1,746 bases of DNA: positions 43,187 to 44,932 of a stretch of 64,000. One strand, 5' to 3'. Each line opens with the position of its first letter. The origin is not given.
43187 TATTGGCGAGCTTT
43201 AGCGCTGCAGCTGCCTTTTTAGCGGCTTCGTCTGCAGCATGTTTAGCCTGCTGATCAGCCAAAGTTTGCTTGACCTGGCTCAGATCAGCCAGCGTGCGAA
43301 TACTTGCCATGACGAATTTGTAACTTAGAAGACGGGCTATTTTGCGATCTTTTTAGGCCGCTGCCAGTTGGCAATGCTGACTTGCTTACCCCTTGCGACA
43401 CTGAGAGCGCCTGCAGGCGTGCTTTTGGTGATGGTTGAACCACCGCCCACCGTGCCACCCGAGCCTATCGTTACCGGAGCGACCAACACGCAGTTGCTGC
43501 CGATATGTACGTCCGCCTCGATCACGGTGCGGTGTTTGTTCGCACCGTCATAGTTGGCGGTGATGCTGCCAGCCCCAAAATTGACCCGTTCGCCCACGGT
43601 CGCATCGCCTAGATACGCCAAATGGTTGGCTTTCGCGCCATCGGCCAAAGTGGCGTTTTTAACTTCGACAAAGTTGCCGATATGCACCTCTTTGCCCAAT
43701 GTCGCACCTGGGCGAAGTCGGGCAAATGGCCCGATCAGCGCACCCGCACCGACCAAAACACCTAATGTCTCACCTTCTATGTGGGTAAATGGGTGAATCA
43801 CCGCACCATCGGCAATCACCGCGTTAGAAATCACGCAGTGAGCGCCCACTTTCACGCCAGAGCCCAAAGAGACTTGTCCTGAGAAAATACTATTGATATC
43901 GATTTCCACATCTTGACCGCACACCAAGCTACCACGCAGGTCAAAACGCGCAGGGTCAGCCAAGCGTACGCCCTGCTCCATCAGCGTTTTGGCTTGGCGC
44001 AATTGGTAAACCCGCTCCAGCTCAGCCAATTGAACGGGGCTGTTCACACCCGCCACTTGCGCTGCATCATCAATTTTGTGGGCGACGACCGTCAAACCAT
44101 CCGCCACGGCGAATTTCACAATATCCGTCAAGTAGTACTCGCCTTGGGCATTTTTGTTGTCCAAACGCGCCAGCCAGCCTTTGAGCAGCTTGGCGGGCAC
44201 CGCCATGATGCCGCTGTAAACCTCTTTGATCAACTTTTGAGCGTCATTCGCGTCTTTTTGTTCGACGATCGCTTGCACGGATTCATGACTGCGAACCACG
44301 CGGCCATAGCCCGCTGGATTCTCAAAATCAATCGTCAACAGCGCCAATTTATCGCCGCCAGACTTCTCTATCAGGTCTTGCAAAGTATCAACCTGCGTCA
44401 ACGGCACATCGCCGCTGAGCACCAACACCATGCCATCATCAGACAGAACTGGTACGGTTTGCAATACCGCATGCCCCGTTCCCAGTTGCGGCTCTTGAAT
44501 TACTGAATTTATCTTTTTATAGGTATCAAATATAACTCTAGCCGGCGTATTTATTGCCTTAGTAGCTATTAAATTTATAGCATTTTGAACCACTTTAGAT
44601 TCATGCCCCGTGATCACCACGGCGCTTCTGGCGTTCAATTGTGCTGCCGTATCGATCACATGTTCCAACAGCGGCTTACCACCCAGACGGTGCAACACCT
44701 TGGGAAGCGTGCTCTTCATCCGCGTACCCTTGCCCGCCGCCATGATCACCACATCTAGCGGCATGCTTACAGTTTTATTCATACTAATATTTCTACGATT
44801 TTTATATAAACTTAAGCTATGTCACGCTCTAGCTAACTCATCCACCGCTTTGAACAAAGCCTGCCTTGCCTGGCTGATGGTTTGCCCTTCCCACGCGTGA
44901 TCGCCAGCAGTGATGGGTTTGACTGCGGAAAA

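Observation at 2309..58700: A ~45-bp hairpin-bearing dispersed repeat family (R45) with at least 14 copies in 64 kb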

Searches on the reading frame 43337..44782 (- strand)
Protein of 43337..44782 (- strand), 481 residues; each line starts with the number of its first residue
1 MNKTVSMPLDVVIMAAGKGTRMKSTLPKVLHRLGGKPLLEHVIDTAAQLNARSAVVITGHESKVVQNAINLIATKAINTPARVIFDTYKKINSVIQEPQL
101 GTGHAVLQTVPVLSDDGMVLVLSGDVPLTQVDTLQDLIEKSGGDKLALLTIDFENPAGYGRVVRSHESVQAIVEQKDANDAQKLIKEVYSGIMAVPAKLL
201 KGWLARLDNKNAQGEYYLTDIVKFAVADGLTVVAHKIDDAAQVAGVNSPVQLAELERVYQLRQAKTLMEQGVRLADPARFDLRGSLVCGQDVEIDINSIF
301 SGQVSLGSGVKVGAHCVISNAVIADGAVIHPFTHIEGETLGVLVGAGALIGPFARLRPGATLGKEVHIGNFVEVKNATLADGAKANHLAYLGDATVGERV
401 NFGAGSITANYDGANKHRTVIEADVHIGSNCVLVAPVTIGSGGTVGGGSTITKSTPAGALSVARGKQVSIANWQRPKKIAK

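Call 7: search_protein_families(library=pfam, proteins=[window:43337-44782:-], max_evalue=0.01)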
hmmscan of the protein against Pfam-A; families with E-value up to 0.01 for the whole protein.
window:43337-44782:- (481 aa): 9 families
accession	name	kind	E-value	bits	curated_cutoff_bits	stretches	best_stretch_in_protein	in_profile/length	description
PF00132.30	Hexapep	-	6.2e-27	92.6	27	3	419-453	2-36/36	Bacterial transferase hexapeptide (six repeats)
PF12804.13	NTP_transf_3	-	4.4e-18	66.4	27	1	11-161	1-135/160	MobA-like NTP transferase domain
PF00483.29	NTP_transferase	-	8.2e-13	48.9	21.2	1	12-234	3-218/245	Nucleotidyl transferase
PF25084.1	LbH_EIF2B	-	1.4e-12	48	54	1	289-337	7-55/105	EIF2B subunit epsilon LbH domain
PF01128.25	IspD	-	2.1e-09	37.9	27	1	11-140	3-116/221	2-C-methyl-D-erythritol 4-phosphate cytidylyltransferase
PF14602.12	Hexapep_2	-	4.1e-06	26.8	27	1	419-453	2-34/34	Hexapeptide repeat of succinyl-transferase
PF02348.25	CTP_transf_3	-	0.00015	22.1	22.6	1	27-81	15-68/217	Cytidylyltransferase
PF25087.1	GMPPB_C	-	0.00036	20.6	39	0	291-372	10-87/110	GMPPB C-terminal domain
PF24894.1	Hexapep_GlmU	-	0.00056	20.4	23.3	0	287-335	36-83/104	GlmU-like, C-terminal hexapeptide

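Call 15: find_homologous_proteins(query=window:43337-44782:-, max_evalue=1e-30)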
Query window:43337-44782:- (481 aa): 8000 proteins with E <= 1e-30 among 8000 candidates; the best 120 are listed.
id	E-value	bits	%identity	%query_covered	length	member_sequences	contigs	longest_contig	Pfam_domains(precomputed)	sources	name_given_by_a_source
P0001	0.0e+0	1037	100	100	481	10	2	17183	PF00483.30,PF01128.26,PF14602.13,PF00132.31,PF25087.2,PF25084.2,PF12804.14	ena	-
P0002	2.5e-293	991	96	99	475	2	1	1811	PF00483.30,PF01128.26,PF00132.31,PF25087.2,PF25084.2,PF12804.14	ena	-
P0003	1.2e-292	989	95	100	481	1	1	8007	PF00483.30,PF01128.26,PF14602.13,PF00132.31,PF25087.2,PF25084.2,PF12804.14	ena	-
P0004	1.6e-291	985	94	100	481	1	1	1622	PF00483.30,PF01128.26,PF00132.31,PF25087.2,PF25084.2,PF12804.14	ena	-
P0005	3.8e-290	980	94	100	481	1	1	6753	PF00483.30,PF01128.26,PF14602.13,PF00132.31,PF25087.2,PF25084.2,PF12804.14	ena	-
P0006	1.3e-289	979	94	100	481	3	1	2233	PF00483.30,PF01128.26,PF14602.13,PF00132.31,PF25087.2,PF25084.2,PF12804.14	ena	-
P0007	1.3e-289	978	94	100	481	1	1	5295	PF00483.30,PF01128.26,PF14602.13,PF00132.31,PF25087.2,PF25084.2,PF12804.14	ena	-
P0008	1.2e-288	975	93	100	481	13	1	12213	PF00483.30,PF01128.26,PF14602.13,PF00132.31,PF25087.2,PF25084.2,PF12804.14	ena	-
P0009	2.3e-288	974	93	100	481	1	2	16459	PF00483.30,PF01128.26,PF14602.13,PF00132.31,PF25087.2,PF25084.2,PF12804.14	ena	-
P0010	4.5e-288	973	93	100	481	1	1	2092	PF00483.30,PF01128.26,PF14602.13,PF00132.31,PF25087.2,PF25084.2,PF12804.14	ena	-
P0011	4.6e-288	973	93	100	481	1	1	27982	PF00483.30,PF01128.26,PF14602.13,PF00132.31,PF25087.2,PF25084.2,PF12804.14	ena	-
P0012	1.6e-287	972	93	100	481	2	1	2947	PF00483.30,PF01128.26,PF14602.13,PF00132.31,PF25087.2,PF25084.2,PF12804.14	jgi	jgi:bifunctional UDP-N-acetylglucosamine pyrophosphorylase / glucosamine-1-phosphate N-acetyltransfe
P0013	3.7e-287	970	93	100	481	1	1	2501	PF00483.30,PF01128.26,PF00132.31,PF25087.2,PF25084.2,PF12804.14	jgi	jgi:bifunctional UDP-N-acetylglucosamine pyrophosphorylase / glucosamine-1-phosphate N-acetyltransfe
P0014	3.8e-287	970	93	100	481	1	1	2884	PF00483.30,PF01128.26,PF14602.13,PF00132.31,PF25087.2,PF25084.2,PF12804.14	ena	-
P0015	8.9e-287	969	93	100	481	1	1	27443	PF00483.30,PF01128.26,PF14602.13,PF00132.31,PF25087.2,PF25084.2,PF12804.14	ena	-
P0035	2.5e-283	958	92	99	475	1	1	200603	PF00483.30,PF01128.26,PF00132.31,PF25087.2,PF25084.2,PF12804.14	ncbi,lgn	-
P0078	1.6e-271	919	87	100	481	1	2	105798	PF00483.30,PF01128.26,PF00132.31,PF25087.2,PF25084.2,PF12804.14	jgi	jgi:bifunctional UDP-N-acetylglucosamine pyrophosphorylase / glucosamine-1-phosphate N-acetyltransfe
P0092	5.8e-258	874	84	100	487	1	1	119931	PF00483.30,PF01128.26,PF00132.31,PF25087.2,PF25084.2,PF12804.14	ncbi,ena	-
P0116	3.2e-247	839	81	100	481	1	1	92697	PF00483.30,PF01128.26,PF14602.13,PF00132.31,PF25087.2,PF25084.2,PF12804.14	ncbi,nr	ncbi:MAG: bifunctional UDP-N-acetylglucosamine diphosphorylase/glucosamine-1-phosphate N-acetyltrans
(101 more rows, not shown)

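Call 21: search_solved_structures(query=window:43337-44782:-, show_alignments=2, max_evalue=1e-20)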
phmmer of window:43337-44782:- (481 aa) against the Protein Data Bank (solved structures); distinct sequences matched with E-value up to 1e-20: 19.
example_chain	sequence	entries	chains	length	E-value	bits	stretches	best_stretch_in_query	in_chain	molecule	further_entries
5vmk_A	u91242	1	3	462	3.2e-143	481.1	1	7-481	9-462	Bifunctional protein GlmU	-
4fce_A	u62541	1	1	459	4.8e-134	450.9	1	7-478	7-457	Bifunctional protein GlmU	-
3fww_A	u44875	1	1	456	6.4e-134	450.5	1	9-478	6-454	Bifunctional protein glmU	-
1hv9_A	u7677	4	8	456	5.7e-133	447.3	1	9-478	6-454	UDP-N-ACETYLGLUCOSAMINE PYROPHOSPHORYLASE | Bifunctional protein glmU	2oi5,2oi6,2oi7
8cu9_A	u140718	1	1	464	6e-133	447.3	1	8-478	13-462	Bifunctional UDP-N-acetylglucosamine diphosphorylase/glucosamine-1-phosphate N-acetyltrans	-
9mh4_A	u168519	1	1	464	8.1e-133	446.8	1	8-478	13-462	Bifunctional protein GlmU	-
2v0h_A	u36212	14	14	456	8.6e-133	446.7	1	8-478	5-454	BIFUNCTIONAL PROTEIN GLMU | GLUCOSAMINE-1-PHOSPHATE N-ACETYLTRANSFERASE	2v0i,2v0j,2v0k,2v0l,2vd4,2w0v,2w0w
7k47_A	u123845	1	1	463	2.5e-121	409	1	5-478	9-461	Bifunctional protein GlmU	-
3spt_A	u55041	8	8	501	1.3e-95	324.2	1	10-478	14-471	Bifunctional protein glmU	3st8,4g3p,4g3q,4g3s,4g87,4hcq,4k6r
3foq_A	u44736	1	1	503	1.3e-95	324.2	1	10-478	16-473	Bifunctional protein glmU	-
3d8v_A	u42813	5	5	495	1.6e-95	324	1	10-478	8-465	Bifunctional protein glmU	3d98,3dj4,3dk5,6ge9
4aaw_A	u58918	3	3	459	7.1e-93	315.2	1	11-469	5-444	BIFUNCTIONAL PROTEIN GLMU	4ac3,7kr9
9dqf_A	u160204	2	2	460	7.3e-93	315.1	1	6-470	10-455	Bifunctional protein GlmU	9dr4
1hm0_A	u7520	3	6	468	1.3e-92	314.4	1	12-469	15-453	N-ACETYLGLUCOSAMINE 1-PHOSPHATE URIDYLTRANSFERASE | UDP-N-ACETYLGLUCOSAMINE-1-PHOSPHATE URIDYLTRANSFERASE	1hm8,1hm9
1g95_A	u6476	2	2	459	1.4e-92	314.2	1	11-469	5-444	N-ACETYLGLUCOSAMINE-1-PHOSPHATE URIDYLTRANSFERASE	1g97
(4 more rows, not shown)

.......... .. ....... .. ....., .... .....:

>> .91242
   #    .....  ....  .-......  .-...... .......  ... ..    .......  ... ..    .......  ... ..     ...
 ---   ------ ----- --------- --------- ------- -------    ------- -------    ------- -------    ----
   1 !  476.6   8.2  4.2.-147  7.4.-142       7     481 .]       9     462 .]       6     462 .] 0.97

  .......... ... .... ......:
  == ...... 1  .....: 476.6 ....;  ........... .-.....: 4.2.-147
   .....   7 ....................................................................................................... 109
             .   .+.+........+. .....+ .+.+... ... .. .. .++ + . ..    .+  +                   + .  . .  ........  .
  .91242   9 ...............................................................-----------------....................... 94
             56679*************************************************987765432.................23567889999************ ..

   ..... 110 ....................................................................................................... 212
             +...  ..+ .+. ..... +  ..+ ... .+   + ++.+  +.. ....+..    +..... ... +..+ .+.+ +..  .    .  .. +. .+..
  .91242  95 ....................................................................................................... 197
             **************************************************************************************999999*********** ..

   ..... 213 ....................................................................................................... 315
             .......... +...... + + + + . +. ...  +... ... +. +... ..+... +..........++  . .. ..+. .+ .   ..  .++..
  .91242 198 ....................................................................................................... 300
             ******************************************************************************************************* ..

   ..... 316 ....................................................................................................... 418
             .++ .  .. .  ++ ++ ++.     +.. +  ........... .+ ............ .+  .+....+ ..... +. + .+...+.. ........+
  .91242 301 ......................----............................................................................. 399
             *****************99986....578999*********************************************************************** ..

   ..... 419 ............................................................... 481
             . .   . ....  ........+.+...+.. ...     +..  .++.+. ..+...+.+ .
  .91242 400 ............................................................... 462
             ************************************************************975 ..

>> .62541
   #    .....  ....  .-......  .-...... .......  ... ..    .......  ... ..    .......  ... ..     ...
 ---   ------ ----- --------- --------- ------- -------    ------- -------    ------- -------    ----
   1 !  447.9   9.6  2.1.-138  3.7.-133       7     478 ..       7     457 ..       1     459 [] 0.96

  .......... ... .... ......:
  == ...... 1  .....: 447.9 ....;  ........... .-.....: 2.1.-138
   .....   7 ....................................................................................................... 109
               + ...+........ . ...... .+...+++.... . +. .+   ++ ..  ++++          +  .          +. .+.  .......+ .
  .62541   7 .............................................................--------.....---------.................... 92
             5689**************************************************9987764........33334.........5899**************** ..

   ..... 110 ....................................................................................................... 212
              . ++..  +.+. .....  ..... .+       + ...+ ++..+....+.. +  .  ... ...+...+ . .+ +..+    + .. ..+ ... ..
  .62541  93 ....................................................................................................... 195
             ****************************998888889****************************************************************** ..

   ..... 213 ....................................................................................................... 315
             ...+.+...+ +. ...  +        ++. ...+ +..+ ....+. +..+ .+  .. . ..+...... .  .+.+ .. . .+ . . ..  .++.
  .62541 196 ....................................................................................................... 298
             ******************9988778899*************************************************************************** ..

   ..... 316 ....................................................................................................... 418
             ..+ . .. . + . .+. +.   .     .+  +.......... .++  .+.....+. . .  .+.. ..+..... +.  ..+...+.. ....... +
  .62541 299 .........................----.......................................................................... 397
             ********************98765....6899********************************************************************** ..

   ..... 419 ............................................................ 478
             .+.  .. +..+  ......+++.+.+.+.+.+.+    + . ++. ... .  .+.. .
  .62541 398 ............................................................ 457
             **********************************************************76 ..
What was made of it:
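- The GlmU insert is about 17 aa relative to PDB GlmU (call 21).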

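Call 36: find_encoding_contigs(protein=P0035, flank=10000, max_places=1)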
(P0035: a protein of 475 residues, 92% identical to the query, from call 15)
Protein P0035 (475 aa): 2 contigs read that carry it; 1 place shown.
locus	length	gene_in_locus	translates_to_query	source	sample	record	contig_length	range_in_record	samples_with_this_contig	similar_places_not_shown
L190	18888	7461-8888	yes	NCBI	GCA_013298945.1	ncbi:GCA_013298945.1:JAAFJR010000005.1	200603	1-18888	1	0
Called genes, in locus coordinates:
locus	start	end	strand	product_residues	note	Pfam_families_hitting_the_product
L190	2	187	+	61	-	?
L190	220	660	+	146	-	PF09335:VTT_dom (weak), PF11026:DUF2721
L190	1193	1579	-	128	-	-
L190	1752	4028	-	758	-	PF03709:OKR_DC_1_N, PF01276:OKR_DC_1, PF03711:OKR_DC_1_C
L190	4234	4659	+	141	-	PF01957:NfeD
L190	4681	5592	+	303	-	PF01145:Band_7, PF16200:Band_7_C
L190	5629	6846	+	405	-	PF01546:Peptidase_M20, PF07687:M20_dimer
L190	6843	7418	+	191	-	PF10994:DUF2817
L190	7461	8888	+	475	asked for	PF00483:NTP_transferase, PF01128:IspD, PF12804:NTP_transf_3, PF25084:LbH_EIF2B (faint), PF25087:GMPPB_C (faint), PF00132:Hexapep (weak)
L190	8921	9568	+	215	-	PF01713:Smr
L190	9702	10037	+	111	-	PF02699:YajC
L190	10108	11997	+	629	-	PF13721:SecD-TM1, PF21760:SecD_1st, PF22599:SecDF_P1_head, PF02355:SecD_SecF_C, PF03176:MMPL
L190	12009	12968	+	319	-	PF07549:Sec_GG, PF02355:SecD_SecF_C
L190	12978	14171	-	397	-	PF02481:DNA_processg_A, PF17782:WHD_DprA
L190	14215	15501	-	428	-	PF01476:LysM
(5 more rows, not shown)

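Call 37: find_encoding_contigs(protein=P0078, flank=10000, max_places=1)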
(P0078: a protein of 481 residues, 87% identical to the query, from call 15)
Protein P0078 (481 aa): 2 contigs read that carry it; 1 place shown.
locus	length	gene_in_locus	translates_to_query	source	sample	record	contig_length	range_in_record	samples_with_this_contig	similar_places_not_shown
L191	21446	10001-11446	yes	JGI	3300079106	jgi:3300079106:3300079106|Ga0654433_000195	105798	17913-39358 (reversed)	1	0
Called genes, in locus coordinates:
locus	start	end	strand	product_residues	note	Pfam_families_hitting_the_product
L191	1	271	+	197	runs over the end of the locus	PF12007:DUF3501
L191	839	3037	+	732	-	PF00141:peroxidase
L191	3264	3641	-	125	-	-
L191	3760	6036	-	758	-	PF03709:OKR_DC_1_N, PF01276:OKR_DC_1, PF03711:OKR_DC_1_C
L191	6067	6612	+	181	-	PF01957:NfeD (weak)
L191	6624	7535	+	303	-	PF01145:Band_7, PF16200:Band_7_C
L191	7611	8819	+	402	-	PF01546:Peptidase_M20, PF07687:M20_dimer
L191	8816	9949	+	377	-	PF10994:DUF2817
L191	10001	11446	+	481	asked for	PF00483:NTP_transferase, PF01128:IspD, PF12804:NTP_transf_3, PF25084:LbH_EIF2B (faint), PF00132:Hexapep (weak), PF25087:GMPPB_C (weak), PF00132:Hexapep (weak)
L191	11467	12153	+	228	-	PF01713:Smr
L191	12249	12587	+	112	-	PF02699:YajC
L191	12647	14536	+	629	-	PF13721:SecD-TM1, PF21760:SecD_1st, PF22599:SecDF_P1_head, PF02355:SecD_SecF_C, PF03176:MMPL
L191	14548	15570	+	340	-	PF07549:Sec_GG, PF02355:SecD_SecF_C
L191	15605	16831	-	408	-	PF02481:DNA_processg_A, PF17782:WHD_DprA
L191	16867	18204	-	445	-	PF01476:LysM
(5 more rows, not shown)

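Call 38: find_encoding_contigs(protein=P0092, flank=10000, max_places=1)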
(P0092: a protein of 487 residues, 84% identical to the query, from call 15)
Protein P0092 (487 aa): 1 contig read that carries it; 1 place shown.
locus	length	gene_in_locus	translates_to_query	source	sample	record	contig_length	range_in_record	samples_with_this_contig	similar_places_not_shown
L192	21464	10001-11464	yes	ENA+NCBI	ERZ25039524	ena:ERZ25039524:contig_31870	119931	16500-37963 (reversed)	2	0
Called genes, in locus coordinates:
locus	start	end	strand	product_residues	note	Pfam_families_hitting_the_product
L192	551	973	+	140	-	PF00210:Ferritin (faint), PF02915:Rubrerythrin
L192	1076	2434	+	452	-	PF02754:CCG (weak)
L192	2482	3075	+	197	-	PF12007:DUF3501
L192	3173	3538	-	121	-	-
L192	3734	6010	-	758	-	PF03709:OKR_DC_1_N, PF01276:OKR_DC_1, PF03711:OKR_DC_1_C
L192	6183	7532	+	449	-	PF01957:NfeD (faint), PF01145:Band_7, PF16200:Band_7_C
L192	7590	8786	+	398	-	PF01546:Peptidase_M20, PF07687:M20_dimer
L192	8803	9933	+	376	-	PF10994:DUF2817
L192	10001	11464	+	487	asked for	PF00483:NTP_transferase, PF01128:IspD, PF12804:NTP_transf_3, PF25084:LbH_EIF2B (faint), PF00132:Hexapep, PF25087:GMPPB_C (weak), PF00132:Hexapep (weak)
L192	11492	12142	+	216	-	PF01713:Smr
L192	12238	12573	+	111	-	PF02699:YajC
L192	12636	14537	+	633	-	PF13721:SecD-TM1, PF07549:Sec_GG (faint), PF21760:SecD_1st, PF22599:SecDF_P1_head, PF02355:SecD_SecF_C, PF03176:MMPL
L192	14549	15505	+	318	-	PF07549:Sec_GG, PF02355:SecD_SecF_C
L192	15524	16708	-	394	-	PF02481:DNA_processg_A, PF17782:WHD_DprA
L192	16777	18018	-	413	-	PF01476:LysM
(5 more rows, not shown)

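Call 39: find_encoding_contigs(protein=P0116, flank=10000, max_places=1)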
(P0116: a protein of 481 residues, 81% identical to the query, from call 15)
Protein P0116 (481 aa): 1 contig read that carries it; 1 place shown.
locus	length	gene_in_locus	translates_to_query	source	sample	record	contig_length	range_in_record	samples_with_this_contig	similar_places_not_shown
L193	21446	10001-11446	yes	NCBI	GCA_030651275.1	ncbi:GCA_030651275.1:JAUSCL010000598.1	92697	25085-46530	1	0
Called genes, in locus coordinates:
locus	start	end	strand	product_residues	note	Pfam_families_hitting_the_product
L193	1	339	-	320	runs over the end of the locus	PF03401:TctC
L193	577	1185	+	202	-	PF09411:PagL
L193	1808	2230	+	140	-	PF00210:Ferritin (faint), PF02915:Rubrerythrin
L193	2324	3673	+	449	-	PF02754:CCG (weak)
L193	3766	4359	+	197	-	PF12007:DUF3501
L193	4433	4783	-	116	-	-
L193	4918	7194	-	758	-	PF03709:OKR_DC_1_N, PF01276:OKR_DC_1, PF03711:OKR_DC_1_C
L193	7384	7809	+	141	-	PF01957:NfeD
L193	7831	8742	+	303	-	PF01145:Band_7, PF16200:Band_7_C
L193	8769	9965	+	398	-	PF01546:Peptidase_M20, PF07687:M20_dimer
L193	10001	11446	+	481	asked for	PF00483:NTP_transferase, PF01128:IspD (weak), PF12804:NTP_transf_3, PF25084:LbH_EIF2B (faint), PF00132:Hexapep (weak), PF00132:Hexapep (weak), PF25087:GMPPB_C, PF00132:Hexapep (weak), +1 more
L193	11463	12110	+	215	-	PF01713:Smr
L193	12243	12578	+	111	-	PF02699:YajC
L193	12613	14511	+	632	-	PF13721:SecD-TM1, PF21760:SecD_1st, PF22599:SecDF_P1_head, PF02355:SecD_SecF_C, PF03176:MMPL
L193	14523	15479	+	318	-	PF07549:Sec_GG, PF02355:SecD_SecF_C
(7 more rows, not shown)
